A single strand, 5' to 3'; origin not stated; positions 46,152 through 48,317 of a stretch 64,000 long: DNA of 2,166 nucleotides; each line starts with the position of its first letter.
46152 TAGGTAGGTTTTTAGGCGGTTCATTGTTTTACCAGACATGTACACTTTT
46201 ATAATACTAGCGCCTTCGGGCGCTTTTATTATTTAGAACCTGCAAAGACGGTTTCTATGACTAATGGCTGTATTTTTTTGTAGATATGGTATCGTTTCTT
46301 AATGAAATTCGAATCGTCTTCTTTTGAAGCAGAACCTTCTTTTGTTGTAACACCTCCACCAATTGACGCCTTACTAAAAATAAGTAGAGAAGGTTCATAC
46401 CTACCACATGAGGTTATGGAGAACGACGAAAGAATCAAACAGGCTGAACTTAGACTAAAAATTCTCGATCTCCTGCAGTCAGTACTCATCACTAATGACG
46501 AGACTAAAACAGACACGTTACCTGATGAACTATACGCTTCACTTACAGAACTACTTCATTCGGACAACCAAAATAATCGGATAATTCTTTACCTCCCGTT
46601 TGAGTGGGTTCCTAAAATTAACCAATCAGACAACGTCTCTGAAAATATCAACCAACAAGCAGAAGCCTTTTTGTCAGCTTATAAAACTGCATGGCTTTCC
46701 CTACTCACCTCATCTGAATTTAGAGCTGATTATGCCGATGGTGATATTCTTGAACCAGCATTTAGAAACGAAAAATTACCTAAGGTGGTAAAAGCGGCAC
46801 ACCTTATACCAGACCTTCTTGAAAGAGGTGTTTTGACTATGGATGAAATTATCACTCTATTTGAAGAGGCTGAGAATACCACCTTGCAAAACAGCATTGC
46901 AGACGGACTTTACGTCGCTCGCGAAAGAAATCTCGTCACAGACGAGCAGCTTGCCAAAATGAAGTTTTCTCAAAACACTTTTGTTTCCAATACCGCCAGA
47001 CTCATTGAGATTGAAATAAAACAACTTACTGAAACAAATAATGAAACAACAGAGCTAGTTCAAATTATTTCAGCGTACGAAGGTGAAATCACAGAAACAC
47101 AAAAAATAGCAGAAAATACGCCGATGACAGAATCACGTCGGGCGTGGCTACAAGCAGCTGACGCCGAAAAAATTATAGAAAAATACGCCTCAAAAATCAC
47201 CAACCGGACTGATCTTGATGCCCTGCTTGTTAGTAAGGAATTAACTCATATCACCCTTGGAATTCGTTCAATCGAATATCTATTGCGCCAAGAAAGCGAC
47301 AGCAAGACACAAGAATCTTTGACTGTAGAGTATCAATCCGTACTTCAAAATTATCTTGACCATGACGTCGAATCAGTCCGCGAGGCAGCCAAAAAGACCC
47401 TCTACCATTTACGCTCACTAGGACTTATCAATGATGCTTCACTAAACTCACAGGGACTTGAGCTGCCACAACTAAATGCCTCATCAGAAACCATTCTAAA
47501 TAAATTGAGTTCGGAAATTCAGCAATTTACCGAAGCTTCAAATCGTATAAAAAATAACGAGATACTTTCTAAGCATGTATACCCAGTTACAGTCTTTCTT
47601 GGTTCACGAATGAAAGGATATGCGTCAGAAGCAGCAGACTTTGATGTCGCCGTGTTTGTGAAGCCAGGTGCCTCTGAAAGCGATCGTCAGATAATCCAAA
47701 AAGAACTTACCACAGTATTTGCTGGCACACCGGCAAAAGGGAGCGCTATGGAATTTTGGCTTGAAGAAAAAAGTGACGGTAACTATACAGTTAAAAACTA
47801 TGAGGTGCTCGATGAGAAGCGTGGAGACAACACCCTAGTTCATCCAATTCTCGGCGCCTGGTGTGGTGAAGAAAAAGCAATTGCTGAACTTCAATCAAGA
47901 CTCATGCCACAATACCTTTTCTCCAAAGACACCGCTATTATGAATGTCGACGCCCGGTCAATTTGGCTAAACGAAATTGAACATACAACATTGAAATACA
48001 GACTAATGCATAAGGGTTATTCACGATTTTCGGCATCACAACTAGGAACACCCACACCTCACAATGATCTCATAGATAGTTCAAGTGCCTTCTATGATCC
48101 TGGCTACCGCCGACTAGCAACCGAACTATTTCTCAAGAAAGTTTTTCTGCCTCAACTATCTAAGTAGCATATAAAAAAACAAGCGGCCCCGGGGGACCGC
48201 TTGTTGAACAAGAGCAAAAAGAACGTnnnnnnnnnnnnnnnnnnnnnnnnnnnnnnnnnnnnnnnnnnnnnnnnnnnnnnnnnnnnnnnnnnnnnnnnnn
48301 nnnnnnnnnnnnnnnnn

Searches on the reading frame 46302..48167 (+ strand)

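Call 81: search_protein_families(library=pfam, proteins=[window:46302-48167:+], max_evalue=0.01)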
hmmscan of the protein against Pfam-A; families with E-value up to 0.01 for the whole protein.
window:46302-48167:+ (621 aa): 1 family
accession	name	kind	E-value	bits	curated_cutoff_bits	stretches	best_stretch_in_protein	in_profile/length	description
PF18765.7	Polbeta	-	0.0023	18.5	26.9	1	419-472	4-58/93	Polymerase beta, Nucleotidyltransferase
